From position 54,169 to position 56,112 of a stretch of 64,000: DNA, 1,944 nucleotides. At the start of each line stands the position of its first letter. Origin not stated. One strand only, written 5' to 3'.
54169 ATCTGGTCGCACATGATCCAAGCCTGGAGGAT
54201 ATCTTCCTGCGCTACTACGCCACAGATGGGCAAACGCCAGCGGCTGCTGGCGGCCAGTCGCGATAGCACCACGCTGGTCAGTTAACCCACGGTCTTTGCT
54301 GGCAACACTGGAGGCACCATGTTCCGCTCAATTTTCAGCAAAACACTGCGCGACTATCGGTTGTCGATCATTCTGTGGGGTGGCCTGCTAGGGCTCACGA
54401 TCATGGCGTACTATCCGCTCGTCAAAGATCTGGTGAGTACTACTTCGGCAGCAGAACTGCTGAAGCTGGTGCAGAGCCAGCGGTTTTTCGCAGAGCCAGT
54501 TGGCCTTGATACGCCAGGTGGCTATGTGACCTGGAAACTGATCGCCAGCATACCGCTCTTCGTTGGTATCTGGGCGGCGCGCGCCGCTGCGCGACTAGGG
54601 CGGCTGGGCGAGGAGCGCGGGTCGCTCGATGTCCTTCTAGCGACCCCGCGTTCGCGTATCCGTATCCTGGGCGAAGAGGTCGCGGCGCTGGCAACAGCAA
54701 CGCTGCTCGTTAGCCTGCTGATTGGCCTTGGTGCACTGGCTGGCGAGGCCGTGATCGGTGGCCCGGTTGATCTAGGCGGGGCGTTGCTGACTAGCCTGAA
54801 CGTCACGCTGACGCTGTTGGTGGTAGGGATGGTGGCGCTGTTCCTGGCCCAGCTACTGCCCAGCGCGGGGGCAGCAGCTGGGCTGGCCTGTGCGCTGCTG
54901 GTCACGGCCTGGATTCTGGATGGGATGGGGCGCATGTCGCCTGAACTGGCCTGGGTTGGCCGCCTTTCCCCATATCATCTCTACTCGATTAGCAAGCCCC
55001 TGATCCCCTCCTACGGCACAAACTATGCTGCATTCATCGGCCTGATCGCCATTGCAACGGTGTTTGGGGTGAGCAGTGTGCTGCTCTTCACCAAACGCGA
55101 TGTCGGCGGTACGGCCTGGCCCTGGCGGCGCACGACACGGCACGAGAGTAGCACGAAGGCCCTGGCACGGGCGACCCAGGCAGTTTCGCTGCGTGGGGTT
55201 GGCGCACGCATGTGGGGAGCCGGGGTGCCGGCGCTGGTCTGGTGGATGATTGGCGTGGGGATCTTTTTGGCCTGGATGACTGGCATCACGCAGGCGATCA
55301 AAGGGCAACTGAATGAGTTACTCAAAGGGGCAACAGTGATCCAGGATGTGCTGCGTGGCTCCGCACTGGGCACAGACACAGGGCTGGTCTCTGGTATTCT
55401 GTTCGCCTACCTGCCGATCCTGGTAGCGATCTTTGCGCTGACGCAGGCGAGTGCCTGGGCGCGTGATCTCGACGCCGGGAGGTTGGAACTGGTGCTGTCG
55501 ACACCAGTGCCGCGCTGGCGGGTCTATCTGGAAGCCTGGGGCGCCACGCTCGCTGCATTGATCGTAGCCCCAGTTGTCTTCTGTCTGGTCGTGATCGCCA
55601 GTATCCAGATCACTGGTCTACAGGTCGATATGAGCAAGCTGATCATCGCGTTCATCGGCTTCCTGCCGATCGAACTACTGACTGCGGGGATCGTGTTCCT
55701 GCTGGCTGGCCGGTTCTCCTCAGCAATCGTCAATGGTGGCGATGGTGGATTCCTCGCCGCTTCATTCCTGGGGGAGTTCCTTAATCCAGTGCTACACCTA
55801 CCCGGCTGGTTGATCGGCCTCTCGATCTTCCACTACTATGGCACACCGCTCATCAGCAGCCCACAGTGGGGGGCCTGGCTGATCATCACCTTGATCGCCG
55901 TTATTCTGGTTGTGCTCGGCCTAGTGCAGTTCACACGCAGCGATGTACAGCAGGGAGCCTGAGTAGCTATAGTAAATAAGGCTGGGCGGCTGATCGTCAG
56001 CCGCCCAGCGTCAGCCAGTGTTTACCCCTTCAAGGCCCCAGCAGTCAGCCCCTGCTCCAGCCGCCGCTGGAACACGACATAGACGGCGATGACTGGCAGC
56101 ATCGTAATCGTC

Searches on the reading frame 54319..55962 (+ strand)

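Call 83: search_protein_families(library=pfam, proteins=[window:54319-55962:+], max_evalue=0.00001)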
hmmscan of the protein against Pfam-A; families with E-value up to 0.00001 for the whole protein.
window:54319-55962:+ (547 aa): 1 family
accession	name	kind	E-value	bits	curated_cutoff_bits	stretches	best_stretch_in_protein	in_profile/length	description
PF12679.13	ABC2_membrane_2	-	5.3e-17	62.4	27.2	1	5-262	3-283/283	ABC-2 family transporter protein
